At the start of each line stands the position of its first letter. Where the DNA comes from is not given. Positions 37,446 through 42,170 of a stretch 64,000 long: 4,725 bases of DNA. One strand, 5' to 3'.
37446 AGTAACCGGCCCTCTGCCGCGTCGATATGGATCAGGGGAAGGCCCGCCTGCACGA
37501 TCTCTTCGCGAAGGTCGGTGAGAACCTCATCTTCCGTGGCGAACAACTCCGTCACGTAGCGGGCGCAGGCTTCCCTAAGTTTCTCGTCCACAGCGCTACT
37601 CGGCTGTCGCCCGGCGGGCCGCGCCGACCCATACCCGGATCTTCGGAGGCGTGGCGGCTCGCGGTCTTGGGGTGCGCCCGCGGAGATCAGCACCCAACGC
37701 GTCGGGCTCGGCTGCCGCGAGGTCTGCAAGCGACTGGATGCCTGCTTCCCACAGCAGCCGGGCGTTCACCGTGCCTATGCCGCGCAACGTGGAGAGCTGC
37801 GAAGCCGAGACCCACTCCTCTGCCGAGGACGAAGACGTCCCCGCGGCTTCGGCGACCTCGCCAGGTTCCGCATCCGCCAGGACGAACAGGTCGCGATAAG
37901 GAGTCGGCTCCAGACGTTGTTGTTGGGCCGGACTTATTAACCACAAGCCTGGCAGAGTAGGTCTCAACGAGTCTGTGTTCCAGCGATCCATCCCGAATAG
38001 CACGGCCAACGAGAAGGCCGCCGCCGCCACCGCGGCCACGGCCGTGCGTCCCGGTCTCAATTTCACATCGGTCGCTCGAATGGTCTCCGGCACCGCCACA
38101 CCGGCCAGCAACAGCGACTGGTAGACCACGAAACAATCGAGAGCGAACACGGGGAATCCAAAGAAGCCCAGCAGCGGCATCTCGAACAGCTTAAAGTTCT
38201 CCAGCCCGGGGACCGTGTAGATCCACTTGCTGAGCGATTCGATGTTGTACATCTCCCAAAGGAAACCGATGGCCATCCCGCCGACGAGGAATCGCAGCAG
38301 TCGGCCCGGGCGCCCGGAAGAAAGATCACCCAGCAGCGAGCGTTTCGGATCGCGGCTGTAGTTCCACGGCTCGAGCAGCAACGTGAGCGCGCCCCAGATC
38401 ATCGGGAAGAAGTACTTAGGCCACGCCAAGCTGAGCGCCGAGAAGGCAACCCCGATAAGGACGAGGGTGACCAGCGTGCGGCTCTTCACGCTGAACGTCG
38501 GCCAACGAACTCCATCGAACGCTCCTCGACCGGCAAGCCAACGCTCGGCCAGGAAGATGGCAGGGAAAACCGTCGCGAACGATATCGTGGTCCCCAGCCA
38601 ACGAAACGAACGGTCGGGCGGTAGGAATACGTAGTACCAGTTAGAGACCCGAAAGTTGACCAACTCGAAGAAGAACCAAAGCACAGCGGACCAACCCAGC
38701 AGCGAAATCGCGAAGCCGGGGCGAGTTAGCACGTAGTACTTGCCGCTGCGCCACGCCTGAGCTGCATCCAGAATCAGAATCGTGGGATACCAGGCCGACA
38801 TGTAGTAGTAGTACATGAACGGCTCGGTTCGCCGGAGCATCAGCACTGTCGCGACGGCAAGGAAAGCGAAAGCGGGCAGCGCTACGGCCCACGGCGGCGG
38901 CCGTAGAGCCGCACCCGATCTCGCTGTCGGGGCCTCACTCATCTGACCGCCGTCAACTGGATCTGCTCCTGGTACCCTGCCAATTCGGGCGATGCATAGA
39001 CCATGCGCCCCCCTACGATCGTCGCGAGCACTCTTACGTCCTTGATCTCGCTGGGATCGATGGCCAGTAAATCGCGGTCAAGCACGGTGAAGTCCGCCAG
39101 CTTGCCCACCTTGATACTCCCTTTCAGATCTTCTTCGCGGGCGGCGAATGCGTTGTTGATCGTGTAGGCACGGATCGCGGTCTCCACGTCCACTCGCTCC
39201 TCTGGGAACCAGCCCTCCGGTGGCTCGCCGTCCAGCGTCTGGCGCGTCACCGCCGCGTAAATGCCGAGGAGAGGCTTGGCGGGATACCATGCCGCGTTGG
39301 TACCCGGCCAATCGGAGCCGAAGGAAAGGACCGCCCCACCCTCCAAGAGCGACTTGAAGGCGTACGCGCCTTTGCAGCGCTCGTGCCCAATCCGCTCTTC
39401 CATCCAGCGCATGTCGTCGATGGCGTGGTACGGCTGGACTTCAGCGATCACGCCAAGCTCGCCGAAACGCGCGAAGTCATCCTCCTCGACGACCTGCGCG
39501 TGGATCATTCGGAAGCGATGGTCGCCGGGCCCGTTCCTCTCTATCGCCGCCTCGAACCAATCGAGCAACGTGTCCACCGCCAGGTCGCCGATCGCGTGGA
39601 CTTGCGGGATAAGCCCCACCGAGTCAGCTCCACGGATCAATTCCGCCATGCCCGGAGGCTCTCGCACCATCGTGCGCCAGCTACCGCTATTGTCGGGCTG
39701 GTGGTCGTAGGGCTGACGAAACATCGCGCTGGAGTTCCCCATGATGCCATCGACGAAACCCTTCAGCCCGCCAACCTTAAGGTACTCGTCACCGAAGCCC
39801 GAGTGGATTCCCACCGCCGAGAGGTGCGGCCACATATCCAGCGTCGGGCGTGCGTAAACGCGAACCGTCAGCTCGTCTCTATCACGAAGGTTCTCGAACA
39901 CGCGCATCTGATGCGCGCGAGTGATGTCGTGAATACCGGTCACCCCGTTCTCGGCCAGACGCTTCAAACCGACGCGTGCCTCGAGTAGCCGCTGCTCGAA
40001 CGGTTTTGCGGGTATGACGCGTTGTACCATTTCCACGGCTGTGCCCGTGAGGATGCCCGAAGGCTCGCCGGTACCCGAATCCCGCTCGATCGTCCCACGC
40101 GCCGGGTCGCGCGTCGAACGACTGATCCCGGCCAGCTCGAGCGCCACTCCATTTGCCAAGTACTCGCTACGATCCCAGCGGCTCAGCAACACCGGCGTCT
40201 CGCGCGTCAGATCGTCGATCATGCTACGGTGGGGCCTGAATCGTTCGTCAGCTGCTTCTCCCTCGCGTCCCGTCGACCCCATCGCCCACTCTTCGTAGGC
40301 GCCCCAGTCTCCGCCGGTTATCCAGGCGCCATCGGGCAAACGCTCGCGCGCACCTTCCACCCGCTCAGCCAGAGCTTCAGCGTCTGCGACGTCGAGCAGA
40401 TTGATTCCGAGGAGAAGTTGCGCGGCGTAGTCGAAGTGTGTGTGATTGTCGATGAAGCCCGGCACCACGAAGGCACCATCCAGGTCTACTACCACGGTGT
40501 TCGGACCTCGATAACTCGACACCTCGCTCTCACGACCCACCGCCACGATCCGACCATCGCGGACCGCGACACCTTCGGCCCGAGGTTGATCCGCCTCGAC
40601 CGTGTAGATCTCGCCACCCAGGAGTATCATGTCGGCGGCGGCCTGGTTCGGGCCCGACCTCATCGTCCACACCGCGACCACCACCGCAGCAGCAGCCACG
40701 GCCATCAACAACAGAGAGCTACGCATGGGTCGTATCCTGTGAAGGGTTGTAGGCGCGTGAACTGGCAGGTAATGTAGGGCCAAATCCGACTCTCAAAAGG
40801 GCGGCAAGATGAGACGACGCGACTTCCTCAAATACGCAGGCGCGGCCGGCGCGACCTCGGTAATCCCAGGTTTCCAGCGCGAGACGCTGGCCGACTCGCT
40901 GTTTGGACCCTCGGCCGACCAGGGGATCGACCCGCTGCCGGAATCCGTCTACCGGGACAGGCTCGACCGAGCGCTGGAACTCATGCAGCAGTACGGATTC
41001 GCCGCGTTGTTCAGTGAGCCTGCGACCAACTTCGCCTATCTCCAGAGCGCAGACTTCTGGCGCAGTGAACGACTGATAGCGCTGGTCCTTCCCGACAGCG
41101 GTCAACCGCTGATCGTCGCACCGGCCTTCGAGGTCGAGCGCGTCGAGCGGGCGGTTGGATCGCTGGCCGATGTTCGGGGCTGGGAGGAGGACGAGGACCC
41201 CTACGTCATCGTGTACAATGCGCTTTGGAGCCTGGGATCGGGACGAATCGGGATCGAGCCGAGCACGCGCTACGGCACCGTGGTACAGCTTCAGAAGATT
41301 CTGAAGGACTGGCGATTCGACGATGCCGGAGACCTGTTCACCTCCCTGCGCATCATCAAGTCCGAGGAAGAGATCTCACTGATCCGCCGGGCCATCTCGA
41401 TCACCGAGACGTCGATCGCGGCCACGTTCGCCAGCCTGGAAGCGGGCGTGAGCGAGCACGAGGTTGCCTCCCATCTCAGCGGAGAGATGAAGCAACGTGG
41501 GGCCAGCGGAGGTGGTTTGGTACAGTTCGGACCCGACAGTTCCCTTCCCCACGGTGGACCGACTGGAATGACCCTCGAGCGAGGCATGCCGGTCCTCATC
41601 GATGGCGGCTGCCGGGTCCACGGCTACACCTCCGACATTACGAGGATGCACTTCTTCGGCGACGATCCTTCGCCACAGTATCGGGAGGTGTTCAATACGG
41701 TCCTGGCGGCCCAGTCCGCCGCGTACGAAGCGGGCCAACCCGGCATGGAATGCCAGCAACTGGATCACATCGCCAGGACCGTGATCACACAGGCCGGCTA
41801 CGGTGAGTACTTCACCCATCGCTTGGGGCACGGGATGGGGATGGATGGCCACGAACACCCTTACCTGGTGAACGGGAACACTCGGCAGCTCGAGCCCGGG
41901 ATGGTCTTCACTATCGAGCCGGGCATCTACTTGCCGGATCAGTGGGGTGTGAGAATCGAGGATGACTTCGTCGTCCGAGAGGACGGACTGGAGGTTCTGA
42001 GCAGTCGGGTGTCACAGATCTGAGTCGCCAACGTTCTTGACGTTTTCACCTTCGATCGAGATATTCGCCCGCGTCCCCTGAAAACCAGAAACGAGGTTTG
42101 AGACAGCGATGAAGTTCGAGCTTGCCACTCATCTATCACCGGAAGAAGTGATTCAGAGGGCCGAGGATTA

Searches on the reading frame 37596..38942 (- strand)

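Call 62: search_protein_families(library=pfam, proteins=[window:37596-38942:-], max_evalue=0.00001)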
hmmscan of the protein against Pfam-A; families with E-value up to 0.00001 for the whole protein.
window:37596-38942:- (448 aa): 2 families
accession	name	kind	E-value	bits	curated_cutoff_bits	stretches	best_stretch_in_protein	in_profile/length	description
PF14229.12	DUF4332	-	1.1e-06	29.3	23.2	1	352-422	22-94/122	Domain of unknown function (DUF4332)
PF14520.12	HHH_5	-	4.3e-06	27.5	27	0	382-416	3-37/57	Helix-hairpin-helix domain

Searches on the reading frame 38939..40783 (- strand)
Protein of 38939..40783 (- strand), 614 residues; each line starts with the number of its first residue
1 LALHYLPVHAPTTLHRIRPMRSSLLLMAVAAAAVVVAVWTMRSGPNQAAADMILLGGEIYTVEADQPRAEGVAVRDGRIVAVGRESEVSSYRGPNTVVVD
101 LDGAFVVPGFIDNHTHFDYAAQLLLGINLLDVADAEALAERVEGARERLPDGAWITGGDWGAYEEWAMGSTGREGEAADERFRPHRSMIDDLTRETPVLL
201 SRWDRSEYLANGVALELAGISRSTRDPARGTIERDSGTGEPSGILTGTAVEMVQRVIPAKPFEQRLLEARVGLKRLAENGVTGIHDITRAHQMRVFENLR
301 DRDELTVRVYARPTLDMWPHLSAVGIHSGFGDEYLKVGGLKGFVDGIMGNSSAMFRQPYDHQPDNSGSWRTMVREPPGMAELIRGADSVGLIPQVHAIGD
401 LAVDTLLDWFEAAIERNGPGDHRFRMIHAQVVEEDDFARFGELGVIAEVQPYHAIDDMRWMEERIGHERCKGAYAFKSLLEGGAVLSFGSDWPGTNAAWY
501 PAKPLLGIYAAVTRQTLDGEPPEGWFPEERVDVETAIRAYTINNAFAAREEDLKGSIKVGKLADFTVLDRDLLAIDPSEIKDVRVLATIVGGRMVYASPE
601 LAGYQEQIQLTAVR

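Call 62: search_protein_families(library=pfam, proteins=[window:38939-40783:-], max_evalue=0.00001)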
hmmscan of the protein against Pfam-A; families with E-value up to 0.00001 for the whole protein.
window:38939-40783:- (614 aa): 2 families
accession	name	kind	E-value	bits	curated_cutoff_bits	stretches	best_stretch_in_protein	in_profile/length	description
PF07969.17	Amidohydro_3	-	2.4e-99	334.4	29.7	1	98-596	2-472/472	Amidohydrolase family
PF01979.26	Amidohydro_1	-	1.2e-14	54.8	25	1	457-595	205-345/345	Amidohydrolase family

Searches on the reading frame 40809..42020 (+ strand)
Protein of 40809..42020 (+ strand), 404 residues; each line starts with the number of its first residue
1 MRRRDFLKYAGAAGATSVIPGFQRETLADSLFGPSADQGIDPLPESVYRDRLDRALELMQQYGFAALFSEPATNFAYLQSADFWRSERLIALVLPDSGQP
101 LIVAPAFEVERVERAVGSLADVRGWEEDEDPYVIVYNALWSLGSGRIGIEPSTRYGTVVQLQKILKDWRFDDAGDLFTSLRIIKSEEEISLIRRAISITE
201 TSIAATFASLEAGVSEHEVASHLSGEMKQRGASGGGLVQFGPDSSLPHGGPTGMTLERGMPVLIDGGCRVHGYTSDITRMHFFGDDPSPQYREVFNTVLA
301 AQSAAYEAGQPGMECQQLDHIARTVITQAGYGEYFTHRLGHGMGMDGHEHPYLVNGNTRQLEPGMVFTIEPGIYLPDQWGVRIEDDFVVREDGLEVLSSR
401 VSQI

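Call 62: search_protein_families(library=pfam, proteins=[window:40809-42020:+], max_evalue=0.00001)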
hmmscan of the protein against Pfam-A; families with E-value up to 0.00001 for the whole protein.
window:40809-42020:+ (404 aa): 2 families
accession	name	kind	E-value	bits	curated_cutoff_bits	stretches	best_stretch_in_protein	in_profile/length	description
PF00557.29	Peptidase_M24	-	1.1e-62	212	23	1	191-391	2-208/208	Metallopeptidase family M24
PF01321.24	Creatinase_N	-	1.2e-12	48.9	22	1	51-183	1-128/128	Creatinase/Prolidase N-terminal domain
